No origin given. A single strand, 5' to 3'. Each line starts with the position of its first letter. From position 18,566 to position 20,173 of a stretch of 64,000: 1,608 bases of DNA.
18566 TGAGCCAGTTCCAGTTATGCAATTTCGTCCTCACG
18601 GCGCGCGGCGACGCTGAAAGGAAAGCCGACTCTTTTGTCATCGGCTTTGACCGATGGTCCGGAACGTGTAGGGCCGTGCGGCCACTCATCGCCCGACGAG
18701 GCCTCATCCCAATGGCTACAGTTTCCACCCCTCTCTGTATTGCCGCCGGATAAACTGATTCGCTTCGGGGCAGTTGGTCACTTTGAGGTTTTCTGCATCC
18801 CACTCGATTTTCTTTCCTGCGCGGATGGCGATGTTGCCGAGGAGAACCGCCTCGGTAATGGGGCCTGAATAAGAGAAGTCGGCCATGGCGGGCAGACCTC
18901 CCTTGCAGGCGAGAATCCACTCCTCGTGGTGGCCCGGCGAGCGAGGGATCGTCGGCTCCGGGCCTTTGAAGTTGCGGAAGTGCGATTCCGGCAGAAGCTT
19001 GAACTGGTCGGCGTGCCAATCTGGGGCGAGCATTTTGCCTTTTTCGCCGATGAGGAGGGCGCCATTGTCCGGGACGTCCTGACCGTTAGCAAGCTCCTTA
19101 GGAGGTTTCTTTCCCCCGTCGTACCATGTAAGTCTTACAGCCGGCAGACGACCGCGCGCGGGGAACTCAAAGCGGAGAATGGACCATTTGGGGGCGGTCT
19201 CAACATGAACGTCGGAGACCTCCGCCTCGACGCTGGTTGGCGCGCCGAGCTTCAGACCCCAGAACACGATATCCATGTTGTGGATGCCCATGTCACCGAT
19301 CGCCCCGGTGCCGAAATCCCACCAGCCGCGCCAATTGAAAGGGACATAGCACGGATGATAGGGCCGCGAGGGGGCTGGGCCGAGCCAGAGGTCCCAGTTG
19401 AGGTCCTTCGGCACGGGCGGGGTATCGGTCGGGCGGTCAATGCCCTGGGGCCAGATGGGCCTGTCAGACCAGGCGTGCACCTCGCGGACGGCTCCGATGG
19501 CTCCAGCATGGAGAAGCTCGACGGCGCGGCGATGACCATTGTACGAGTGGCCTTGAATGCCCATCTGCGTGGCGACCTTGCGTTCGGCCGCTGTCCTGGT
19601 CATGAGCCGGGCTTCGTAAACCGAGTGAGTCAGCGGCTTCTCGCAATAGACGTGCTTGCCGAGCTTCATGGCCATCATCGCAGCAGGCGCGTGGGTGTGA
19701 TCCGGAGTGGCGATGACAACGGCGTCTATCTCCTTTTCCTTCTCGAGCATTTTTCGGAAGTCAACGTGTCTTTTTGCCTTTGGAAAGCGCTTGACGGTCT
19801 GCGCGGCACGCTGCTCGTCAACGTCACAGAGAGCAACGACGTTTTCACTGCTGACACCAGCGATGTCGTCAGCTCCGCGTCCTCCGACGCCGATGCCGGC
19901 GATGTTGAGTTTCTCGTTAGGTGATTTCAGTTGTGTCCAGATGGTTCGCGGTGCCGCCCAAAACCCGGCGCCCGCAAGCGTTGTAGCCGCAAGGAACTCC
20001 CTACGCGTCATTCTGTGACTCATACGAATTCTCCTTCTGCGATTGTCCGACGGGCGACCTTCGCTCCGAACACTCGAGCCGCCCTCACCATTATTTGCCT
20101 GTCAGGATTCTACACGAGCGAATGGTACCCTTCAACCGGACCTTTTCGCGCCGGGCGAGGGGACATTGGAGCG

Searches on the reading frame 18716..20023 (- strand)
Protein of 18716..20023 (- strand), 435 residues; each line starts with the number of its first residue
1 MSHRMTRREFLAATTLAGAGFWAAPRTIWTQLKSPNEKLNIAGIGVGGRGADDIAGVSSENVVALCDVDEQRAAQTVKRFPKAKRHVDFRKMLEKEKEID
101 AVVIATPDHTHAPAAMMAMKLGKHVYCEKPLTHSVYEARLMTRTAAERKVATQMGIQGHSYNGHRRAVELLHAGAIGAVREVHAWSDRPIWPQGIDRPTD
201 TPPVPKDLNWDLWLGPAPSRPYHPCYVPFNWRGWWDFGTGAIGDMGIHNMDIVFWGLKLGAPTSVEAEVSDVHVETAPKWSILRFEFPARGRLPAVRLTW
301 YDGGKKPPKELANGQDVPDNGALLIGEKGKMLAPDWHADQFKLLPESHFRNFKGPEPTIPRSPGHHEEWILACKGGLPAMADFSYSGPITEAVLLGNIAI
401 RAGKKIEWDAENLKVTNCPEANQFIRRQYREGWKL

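Call 10: search_protein_families(library=pfam, proteins=[window:18716-20023:-], max_evalue=0.001)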
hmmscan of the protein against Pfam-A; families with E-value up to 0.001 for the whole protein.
window:18716-20023:- (435 aa): 3 families
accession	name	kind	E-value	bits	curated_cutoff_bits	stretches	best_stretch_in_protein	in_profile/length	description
PF19051.5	GFO_IDH_MocA_C2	-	4.8e-23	82.4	23.3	1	201-434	45-253/254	Oxidoreductase family, C-terminal alpha/beta domain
PF01408.29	GFO_IDH_MocA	-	4.9e-20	72.9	24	1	40-155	2-119/120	Oxidoreductase family, NAD-binding Rossmann fold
PF22725.1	GFO_IDH_MocA_C3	-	3e-10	40.6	27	1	227-329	31-121/124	GFO/IDH/MocA C-terminal domain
